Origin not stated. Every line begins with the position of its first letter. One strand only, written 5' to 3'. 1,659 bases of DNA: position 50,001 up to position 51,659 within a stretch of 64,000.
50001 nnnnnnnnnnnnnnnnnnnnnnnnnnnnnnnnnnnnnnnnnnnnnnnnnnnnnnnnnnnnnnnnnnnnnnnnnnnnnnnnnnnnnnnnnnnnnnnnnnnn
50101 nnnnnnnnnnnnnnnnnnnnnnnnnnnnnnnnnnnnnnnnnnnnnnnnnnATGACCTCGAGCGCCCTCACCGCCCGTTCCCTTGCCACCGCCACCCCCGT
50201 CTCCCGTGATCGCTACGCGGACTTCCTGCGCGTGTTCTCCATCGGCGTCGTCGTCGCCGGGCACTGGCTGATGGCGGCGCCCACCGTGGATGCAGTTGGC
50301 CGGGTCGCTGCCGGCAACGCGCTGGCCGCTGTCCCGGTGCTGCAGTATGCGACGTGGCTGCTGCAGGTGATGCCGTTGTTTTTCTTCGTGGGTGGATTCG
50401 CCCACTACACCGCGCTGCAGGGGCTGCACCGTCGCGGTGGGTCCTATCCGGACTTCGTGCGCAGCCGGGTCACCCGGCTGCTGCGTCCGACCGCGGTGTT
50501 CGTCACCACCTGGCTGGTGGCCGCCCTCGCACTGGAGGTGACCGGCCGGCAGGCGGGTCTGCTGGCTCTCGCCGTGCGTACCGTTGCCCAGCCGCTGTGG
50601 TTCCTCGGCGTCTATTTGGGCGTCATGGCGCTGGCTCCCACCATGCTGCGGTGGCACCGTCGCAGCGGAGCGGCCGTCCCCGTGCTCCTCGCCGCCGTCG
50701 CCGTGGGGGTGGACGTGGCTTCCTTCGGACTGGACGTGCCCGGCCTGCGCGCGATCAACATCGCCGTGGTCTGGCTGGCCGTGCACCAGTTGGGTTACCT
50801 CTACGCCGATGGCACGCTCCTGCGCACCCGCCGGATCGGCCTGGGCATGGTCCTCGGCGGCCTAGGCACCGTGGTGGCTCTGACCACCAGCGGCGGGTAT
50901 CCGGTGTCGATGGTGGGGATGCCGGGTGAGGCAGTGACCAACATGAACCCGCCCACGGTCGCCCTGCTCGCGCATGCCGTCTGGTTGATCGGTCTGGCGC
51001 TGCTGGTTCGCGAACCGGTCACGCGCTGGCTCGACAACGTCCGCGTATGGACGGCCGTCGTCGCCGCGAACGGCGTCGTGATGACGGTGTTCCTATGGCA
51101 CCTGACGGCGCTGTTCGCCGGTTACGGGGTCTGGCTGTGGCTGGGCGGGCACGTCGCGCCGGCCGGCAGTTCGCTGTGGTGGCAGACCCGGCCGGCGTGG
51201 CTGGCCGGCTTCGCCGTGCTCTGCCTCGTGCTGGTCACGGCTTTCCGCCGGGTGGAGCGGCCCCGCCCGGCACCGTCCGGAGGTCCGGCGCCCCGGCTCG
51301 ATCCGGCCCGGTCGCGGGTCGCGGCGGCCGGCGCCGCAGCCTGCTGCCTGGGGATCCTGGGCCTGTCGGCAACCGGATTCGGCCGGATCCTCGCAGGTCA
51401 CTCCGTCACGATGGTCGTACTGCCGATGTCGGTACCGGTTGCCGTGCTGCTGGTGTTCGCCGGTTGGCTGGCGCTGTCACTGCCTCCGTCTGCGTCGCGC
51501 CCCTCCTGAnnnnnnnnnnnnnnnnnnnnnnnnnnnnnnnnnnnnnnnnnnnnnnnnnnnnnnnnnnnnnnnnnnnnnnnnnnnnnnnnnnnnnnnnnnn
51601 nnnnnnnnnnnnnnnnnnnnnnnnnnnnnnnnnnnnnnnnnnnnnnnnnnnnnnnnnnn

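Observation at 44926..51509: Second carotenoid locus: tailoring operon consistent with a glycosylated, acylated and oxygenated carotenoid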

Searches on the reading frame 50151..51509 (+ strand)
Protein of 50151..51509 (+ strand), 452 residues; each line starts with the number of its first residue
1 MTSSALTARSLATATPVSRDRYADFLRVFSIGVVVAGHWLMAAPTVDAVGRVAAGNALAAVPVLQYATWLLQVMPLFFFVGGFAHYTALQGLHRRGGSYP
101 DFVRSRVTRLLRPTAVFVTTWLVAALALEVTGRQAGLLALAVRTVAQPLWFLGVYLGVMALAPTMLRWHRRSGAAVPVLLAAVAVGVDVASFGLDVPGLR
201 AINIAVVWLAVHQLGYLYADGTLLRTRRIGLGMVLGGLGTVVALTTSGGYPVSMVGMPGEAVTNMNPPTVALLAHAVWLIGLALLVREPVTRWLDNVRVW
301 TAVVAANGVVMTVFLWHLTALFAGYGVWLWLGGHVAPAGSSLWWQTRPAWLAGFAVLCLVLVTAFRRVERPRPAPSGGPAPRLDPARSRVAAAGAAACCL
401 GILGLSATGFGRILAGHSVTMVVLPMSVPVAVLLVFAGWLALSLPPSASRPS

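Call 6: search_protein_families(library=pfam, proteins=[window:50151-51509:+], max_evalue=0.01)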
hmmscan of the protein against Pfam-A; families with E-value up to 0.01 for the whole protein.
window:50151-51509:+ (452 aa): 1 family
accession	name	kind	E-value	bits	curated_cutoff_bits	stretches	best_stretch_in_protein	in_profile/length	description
PF01757.29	Acyl_transf_3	-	2.3e-24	86.5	31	1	22-362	3-322/326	Acyltransferase domain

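Call 7: search_protein_families(library=ncbifam, proteins=[window:50151-51509:+], max_evalue=0.01)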
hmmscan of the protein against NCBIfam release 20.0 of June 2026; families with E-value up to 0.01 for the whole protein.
window:50151-51509:+ (452 aa): 0 families
